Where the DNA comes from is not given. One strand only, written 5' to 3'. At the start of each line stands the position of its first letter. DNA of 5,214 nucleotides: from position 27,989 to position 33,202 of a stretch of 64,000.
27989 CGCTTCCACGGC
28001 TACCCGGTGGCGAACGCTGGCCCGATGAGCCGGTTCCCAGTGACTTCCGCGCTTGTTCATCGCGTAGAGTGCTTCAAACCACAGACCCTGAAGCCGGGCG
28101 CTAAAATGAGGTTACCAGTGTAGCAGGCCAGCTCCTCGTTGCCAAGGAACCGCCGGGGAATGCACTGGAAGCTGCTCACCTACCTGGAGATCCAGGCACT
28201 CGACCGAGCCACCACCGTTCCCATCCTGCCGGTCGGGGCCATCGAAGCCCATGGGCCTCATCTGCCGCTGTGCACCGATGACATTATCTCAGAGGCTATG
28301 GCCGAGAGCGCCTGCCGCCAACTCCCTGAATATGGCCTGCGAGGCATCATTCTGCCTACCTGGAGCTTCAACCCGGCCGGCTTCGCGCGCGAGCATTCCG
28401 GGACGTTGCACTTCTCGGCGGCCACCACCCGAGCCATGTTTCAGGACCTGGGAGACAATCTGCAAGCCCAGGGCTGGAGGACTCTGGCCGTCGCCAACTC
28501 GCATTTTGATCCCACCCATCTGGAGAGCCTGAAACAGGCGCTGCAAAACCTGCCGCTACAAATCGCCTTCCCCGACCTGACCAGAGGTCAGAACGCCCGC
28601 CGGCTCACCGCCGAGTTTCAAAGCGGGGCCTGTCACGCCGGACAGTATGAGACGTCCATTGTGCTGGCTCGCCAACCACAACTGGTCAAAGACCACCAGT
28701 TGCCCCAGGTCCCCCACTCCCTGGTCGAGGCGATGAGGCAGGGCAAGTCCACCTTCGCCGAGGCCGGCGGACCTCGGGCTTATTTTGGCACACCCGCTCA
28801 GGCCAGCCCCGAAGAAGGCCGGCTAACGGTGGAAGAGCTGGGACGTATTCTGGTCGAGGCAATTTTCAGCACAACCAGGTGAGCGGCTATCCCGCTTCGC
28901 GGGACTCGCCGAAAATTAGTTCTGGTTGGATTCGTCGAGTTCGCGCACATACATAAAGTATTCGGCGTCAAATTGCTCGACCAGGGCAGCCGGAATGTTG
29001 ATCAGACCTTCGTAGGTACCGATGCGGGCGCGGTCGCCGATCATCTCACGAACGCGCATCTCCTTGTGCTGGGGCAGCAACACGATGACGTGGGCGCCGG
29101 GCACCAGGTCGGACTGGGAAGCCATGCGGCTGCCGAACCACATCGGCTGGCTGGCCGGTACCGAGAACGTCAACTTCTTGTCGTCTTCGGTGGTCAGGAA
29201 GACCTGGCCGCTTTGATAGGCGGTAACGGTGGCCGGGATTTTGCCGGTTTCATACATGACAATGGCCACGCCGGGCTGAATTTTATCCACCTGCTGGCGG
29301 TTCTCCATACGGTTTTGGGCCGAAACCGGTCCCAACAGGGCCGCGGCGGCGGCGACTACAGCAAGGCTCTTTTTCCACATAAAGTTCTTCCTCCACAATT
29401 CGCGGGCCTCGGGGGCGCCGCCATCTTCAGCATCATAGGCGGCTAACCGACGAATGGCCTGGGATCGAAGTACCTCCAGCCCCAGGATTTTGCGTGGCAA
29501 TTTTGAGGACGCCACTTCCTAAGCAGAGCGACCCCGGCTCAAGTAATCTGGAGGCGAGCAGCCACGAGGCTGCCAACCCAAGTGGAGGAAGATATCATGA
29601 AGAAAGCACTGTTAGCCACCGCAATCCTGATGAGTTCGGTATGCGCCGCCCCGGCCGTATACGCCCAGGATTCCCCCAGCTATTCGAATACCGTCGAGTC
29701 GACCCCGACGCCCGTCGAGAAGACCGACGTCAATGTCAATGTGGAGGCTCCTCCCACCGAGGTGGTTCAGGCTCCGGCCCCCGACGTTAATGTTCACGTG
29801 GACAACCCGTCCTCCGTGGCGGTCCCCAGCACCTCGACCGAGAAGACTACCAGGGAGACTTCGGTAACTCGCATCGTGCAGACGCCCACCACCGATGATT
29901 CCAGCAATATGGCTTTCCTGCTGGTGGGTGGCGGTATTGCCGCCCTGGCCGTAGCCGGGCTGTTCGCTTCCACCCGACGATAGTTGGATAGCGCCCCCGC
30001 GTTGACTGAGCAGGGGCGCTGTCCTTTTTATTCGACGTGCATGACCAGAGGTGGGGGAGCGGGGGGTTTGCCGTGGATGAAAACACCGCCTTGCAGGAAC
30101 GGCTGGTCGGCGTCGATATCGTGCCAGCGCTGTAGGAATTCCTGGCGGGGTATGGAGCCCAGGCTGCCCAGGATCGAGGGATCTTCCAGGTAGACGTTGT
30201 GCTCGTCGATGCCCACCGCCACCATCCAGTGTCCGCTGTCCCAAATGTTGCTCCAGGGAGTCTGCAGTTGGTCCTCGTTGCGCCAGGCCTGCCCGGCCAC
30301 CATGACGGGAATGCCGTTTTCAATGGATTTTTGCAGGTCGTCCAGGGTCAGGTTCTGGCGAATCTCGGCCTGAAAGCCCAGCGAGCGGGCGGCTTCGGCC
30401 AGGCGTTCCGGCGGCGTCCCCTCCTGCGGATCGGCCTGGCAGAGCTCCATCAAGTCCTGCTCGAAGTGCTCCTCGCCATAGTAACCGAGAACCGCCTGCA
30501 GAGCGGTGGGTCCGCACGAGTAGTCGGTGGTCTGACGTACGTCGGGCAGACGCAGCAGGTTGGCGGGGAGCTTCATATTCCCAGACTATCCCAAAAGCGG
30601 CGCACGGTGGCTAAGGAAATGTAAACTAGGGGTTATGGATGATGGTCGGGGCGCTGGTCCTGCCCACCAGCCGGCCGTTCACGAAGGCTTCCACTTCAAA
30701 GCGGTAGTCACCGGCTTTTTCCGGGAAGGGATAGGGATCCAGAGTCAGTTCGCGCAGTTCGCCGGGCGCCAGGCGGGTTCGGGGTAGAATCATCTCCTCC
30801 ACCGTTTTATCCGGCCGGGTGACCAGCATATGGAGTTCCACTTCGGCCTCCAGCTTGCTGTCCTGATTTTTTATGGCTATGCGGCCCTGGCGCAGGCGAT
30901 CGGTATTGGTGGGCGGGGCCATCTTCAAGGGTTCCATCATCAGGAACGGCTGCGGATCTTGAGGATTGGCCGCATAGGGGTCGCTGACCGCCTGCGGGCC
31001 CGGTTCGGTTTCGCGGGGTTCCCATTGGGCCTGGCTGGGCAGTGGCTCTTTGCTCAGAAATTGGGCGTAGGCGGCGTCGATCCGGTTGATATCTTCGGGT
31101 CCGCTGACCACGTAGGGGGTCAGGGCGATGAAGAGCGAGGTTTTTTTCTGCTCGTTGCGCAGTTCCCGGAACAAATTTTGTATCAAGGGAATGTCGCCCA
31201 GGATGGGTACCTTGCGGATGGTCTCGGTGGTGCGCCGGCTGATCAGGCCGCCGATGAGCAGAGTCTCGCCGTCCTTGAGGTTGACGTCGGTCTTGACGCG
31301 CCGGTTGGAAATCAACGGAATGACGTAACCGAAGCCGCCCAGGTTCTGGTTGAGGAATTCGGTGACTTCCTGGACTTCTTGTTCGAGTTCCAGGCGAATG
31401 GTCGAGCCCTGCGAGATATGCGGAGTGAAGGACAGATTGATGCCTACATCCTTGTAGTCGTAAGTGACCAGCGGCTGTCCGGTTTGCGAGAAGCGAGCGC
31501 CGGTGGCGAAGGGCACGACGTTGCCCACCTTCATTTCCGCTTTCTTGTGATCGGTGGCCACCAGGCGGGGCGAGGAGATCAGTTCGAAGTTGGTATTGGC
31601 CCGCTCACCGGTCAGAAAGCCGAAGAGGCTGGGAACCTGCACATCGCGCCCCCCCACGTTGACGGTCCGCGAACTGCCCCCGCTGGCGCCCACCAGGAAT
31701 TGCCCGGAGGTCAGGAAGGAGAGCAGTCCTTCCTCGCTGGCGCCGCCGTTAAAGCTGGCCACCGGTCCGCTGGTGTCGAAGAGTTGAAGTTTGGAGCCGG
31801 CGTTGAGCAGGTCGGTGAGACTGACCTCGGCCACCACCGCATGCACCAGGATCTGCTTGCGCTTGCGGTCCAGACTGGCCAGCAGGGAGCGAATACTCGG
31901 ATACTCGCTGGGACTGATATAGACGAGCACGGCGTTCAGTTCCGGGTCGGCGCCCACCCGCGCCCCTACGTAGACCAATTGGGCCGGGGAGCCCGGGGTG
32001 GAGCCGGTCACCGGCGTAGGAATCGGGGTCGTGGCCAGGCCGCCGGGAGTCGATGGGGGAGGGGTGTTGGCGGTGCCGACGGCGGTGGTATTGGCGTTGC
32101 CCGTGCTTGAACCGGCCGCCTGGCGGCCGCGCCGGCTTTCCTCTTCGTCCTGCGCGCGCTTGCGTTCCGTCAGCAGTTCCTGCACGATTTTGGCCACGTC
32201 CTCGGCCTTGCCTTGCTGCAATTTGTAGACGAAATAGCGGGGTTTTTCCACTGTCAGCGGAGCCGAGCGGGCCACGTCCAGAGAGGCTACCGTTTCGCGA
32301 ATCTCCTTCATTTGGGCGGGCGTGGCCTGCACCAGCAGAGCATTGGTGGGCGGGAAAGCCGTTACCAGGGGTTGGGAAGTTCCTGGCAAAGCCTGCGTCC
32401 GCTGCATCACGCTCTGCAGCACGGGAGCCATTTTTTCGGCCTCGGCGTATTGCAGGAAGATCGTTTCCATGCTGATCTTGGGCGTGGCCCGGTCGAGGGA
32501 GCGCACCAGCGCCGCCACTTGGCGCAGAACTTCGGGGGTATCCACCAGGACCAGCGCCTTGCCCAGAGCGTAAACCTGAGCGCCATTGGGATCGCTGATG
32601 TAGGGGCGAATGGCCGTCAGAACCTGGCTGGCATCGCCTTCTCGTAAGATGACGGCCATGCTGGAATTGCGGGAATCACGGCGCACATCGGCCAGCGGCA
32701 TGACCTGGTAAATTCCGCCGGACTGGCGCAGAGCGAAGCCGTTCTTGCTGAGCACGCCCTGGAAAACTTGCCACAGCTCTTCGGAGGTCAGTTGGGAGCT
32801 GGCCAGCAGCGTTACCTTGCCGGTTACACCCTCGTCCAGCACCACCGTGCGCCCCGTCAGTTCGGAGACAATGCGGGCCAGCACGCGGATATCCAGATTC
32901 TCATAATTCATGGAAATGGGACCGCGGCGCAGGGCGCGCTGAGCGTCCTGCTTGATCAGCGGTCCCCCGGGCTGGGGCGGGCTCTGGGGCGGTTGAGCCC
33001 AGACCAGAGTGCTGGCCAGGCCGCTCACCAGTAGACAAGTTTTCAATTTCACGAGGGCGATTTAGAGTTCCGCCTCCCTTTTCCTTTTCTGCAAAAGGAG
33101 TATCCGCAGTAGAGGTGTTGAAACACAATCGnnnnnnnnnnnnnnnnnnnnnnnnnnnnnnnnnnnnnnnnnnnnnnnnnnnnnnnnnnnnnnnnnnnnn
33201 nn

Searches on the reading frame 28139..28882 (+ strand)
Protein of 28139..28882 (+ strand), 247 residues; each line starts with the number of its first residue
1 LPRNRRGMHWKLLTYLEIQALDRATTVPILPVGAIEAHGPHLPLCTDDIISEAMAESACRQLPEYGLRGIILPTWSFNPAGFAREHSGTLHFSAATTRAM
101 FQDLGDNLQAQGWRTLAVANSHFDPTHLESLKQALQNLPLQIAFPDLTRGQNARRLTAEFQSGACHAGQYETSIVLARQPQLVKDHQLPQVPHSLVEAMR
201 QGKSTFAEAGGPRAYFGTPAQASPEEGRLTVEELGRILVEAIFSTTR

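Call 51: search_protein_families(library=pfam, proteins=[window:28139-28882:+], max_evalue=0.001)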
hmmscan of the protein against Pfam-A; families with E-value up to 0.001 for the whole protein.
window:28139-28882:+ (247 aa): 1 family
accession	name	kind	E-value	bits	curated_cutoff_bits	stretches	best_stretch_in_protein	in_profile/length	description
PF02633.19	Creatininase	-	2.4e-43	148.7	31.3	1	13-242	3-238/238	Creatinine amidohydrolase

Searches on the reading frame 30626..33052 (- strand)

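Call 51: search_protein_families(library=pfam, proteins=[window:30626-33052:-], max_evalue=0.001)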
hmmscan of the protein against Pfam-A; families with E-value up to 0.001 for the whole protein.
window:30626-33052:- (808 aa): 3 families
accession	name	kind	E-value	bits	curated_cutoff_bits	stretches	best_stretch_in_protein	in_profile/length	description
PF00263.26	Secretin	-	2.1e-43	148.3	27.5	1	485-649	4-168/169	Bacterial type II and III secretion system protein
PF03958.22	Secretin_N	-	1.2e-31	109.1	28.2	3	196-263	2-68/69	Bacterial type II/III secretion system short domain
PF21305.2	type_II_gspD_N0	-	2.5e-18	66.1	27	1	48-117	1-71/71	GspD-like, N0 domain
